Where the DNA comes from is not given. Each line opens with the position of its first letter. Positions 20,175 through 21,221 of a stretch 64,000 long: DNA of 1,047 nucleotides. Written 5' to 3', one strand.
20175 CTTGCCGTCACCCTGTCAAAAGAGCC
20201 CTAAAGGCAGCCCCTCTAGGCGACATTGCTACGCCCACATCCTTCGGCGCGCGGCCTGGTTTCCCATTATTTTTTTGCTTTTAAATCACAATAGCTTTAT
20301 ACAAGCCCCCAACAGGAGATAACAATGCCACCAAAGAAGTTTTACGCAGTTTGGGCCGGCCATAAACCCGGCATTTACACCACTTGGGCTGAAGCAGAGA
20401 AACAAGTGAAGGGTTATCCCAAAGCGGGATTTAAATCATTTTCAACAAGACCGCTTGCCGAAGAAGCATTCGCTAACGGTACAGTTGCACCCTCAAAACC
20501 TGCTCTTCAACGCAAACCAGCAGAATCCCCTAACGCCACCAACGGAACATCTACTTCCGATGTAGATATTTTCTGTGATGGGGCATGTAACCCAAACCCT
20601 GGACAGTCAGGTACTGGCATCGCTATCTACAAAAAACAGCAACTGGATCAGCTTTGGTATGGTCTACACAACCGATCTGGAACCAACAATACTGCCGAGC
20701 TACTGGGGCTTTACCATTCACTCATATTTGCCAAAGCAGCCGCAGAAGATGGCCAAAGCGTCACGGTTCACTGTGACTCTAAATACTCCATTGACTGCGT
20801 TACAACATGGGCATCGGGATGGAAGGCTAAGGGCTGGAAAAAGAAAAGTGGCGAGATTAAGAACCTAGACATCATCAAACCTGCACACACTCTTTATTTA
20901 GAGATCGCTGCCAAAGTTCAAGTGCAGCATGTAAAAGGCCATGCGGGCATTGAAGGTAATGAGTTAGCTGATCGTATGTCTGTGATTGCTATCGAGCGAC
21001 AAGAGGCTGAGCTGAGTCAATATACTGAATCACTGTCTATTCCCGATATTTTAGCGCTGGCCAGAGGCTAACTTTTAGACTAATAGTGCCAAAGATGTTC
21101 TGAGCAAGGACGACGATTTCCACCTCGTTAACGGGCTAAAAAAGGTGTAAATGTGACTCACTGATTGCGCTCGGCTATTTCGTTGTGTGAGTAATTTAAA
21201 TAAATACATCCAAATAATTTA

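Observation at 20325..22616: RNase H1 (hybrid-binding domain) plus YegD-like Hsp70 ATPase pair, apparently the cargo of an integrase-linked module that existed twice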

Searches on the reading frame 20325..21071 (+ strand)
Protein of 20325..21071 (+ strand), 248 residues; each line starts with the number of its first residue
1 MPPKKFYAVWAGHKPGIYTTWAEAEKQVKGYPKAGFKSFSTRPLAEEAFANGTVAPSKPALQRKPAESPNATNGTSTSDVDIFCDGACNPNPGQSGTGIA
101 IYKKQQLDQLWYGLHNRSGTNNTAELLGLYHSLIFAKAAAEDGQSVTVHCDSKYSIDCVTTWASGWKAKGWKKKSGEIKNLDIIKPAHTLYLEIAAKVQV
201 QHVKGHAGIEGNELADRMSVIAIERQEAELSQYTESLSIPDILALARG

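Call 5: search_protein_families(library=pfam, proteins=[window:20325-21071:+], max_evalue=0.01)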
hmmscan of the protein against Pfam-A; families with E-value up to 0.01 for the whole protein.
window:20325-21071:+ (248 aa): 2 families
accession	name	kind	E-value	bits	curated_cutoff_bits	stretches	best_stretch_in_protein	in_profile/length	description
PF00075.30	RNase_H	-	3.2e-29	102.3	25.8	1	79-220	3-137/141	RNase H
PF01693.22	Cauli_VI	-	9.8e-20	71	21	1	5-47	1-43/44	Ribonuclease H1 N-terminal domain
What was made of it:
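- Checked: ORF 20325-21071 (+, 248 aa) matches Pfam Cauli_VI (residues 5-47, E 1e-19) and RNase_H (residues 79-220, E 3e-29) (call 5).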

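Call 10: find_homologous_proteins(query=window:20325-21068:+)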
Query window:20325-21068:+ (248 aa): 3546 proteins with E <= 0.001 among 3982 candidates; the best 120 are listed.
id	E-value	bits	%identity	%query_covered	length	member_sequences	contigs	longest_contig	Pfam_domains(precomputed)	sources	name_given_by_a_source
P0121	1.7e-165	567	100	100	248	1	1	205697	PF00075.31,PF01693.24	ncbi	ncbi:MAG: ribonuclease H family protein [Pseudomonadales bacterium]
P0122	2.1e-155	534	94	100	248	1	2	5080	PF00075.31,PF01693.24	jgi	-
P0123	2.6e-154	530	92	100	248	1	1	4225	PF00075.31,PF01693.24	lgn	-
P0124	2.9e-154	530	92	100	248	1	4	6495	PF00075.31,PF01693.24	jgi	-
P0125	2.0e-152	524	92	100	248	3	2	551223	PF00075.31,PF01693.24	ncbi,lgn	-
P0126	2.3e-150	517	90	100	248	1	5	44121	PF00075.31,PF01693.24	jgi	-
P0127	1.2e-141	489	86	100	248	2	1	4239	PF00075.31,PF01693.24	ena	-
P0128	9.4e-141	486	85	100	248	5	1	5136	PF00075.31,PF01693.24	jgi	jgi:ribonuclease HI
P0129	1.3e-140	485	85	100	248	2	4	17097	PF00075.31,PF01693.24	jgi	-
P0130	2.6e-138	478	84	100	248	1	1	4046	PF00075.31,PF01693.24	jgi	-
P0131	2.2e-133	462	81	100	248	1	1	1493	PF00075.31,PF01693.24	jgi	jgi:ribonuclease HI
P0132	2.3e-133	462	80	100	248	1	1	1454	PF00075.31,PF01693.24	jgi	-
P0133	6.0e-121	421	74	100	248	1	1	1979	PF00075.31,PF01693.24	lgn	-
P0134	1.0e-119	417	73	100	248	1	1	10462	PF00075.31,PF01693.24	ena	-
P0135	3.3e-119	415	73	100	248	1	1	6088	PF00075.31,PF01693.24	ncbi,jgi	-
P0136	1.3e-118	413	73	100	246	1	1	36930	PF00075.31,PF01693.24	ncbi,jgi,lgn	ncbi:MAG: ribonuclease HI [Porticoccus sp.]|jgi:ribonuclease HI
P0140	5.2e-112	392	70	100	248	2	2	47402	PF00075.31,PF01693.24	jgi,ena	-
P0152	1.4e-107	377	65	100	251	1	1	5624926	PF00075.31,PF07207.17,PF01693.24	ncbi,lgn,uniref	ncbi:hypothetical protein R50073_40750 [Maricurvus nonylphenolicus]|uniref:ribonuclease H1 domain-co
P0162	6.4e-104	365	63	100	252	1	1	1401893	PF00075.31,PF01693.24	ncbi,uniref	ncbi:viroplasmin family protein [Aestuariirhabdus sp. LZHN29]|uniref:ribonuclease H1 domain-containi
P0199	5.0e-81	290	53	99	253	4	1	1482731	PF00075.31,PF01693.24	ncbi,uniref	ncbi:viroplasmin family protein [Enterovibrio sp. 27052020O]|uniref:ribonuclease H1 domain-containin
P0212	6.0e-80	287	51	99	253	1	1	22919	PF00075.31,PF01693.24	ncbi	ncbi:MAG: ribonuclease H1 domain-containing protein [Vibrio sp.]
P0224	8.8e-79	283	52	99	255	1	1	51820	PF00075.31,PF01693.24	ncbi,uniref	ncbi:ribonuclease H family protein [Photobacterium japonica]|uniref:ribonuclease H1 domain-containin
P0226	1.2e-78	283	53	99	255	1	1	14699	PF00075.31,PF01693.24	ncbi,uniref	ncbi:ribonuclease H family protein [Vibrio makurazakiensis]|uniref:ribonuclease H1 domain-containing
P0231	1.9e-78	282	52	99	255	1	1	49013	PF00075.31,PF01693.24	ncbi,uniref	ncbi:viroplasmin family protein [Photobacterium nomapromontoriensis]|uniref:ribonuclease H1 domain-c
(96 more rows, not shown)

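Call 11: find_encoding_contigs(protein=P0125, flank=10000, max_places=4)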
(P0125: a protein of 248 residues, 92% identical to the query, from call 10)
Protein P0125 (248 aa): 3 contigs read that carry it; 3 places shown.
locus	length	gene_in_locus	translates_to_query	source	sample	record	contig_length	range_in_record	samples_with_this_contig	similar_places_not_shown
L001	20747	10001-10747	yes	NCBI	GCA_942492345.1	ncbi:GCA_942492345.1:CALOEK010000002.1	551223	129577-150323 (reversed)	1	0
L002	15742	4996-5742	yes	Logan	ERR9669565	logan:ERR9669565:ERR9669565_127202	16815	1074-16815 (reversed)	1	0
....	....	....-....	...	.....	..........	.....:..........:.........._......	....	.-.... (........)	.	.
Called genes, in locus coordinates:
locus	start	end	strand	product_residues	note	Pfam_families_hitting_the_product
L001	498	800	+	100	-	-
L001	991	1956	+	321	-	PF01555:N6_N4_Mtase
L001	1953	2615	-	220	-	PF09195:Endonuc-BglII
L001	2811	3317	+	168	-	-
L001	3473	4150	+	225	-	PF00239:Resolvase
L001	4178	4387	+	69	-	-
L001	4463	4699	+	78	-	-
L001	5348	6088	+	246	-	-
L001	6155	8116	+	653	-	PF09250:Prim-Pol, PF08707:PriCT_2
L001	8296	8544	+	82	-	-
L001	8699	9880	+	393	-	PF13356:Arm-DNA-bind_3, PF14659:Phage_int_SAM_3, PF00589:Phage_integrase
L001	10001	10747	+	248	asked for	PF01693:Cauli_VI, PF00075:RNase_H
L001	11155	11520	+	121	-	-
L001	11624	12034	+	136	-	-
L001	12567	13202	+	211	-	PF07589:PEP_exosort_dom (weak)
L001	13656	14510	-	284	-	-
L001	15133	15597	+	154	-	PF01322:Cytochrom_C_2 (weak)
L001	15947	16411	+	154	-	PF00571:CBS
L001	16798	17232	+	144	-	PF01814:Hemerythrin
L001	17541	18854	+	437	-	-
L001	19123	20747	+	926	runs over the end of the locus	PF14863:Alkyl_sulf_dimr (faint), PF20308:TPR-S (faint), PF23914:TPR_CcmH_CycH (faint), PF14559:TPR_19 (weak), PF14559:TPR_19 (weak), PF09976:TPR_21 (weak), PF25062:ARM_TT21_N (weak), PF14559:TPR_19, +21 more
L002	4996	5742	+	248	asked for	PF01693:Cauli_VI, PF00075:RNase_H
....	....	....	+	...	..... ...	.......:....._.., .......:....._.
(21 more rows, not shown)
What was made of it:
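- On tRNA-Met-integrating island (P4-type integrase): An intact 393-aa integrase sits at the same position in L001 (call 11).
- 121-aa and 136-aa ORFs in L001 (call 11). The intact L001 island encodes Prim-Pol/PriCT_2 (call 11).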

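Call 14: find_encoding_contigs(protein=P0126, flank=10000, max_places=6)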
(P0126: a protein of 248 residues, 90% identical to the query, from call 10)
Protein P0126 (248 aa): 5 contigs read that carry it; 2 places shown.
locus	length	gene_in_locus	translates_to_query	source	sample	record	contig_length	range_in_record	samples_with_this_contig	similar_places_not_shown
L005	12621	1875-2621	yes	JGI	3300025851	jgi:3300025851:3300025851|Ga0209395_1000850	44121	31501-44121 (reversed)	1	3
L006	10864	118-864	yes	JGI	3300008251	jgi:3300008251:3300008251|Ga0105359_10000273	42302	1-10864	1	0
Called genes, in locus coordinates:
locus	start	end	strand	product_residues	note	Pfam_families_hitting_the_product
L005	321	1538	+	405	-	PF00990:GGDEF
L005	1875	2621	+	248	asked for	PF01693:Cauli_VI, PF00075:RNase_H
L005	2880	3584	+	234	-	PF04337:DUF480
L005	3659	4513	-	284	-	PF06977:SdiA-regulated, PF13449:Phytase-like (weak)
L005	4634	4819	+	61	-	-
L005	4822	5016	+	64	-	PF00563:EAL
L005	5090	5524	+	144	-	PF01814:Hemerythrin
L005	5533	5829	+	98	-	PF10006:DUF2249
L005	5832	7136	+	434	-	-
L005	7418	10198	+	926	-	PF09976:TPR_21 (faint), PF14863:Alkyl_sulf_dimr (faint), PF13371:TPR_9 (faint), PF13414:TPR_11 (faint), PF14559:TPR_19 (weak), PF23914:TPR_CcmH_CycH (weak), PF12895:ANAPC3 (weak), PF14559:TPR_19, +19 more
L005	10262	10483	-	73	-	-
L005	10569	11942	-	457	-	PF00394:Cu-oxidase (faint), PF07732:Cu-oxidase_3, PF13473:Cupredoxin_1 (faint), PF07731:Cu-oxidase_2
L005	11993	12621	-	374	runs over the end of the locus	PF07433:DUF1513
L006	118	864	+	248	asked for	PF01693:Cauli_VI, PF00075:RNase_H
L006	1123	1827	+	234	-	PF04337:DUF480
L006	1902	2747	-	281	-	PF06977:SdiA-regulated, PF13449:Phytase-like (weak)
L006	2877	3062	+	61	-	-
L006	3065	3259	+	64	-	PF00563:EAL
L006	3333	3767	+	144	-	PF01814:Hemerythrin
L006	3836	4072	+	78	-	-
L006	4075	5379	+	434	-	-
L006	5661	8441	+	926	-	PF09976:TPR_21 (faint), PF14863:Alkyl_sulf_dimr (faint), PF13371:TPR_9 (faint), PF13414:TPR_11 (faint), PF14559:TPR_19 (weak), PF23914:TPR_CcmH_CycH (weak), PF12895:ANAPC3 (weak), PF14559:TPR_19, +19 more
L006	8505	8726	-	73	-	-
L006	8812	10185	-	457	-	PF00394:Cu-oxidase (faint), PF07732:Cu-oxidase_3, PF13473:Cupredoxin_1 (faint), PF07731:Cu-oxidase_2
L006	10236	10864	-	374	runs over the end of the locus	PF07433:DUF1513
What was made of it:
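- DUF480 in L005 and L006 (call 14).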
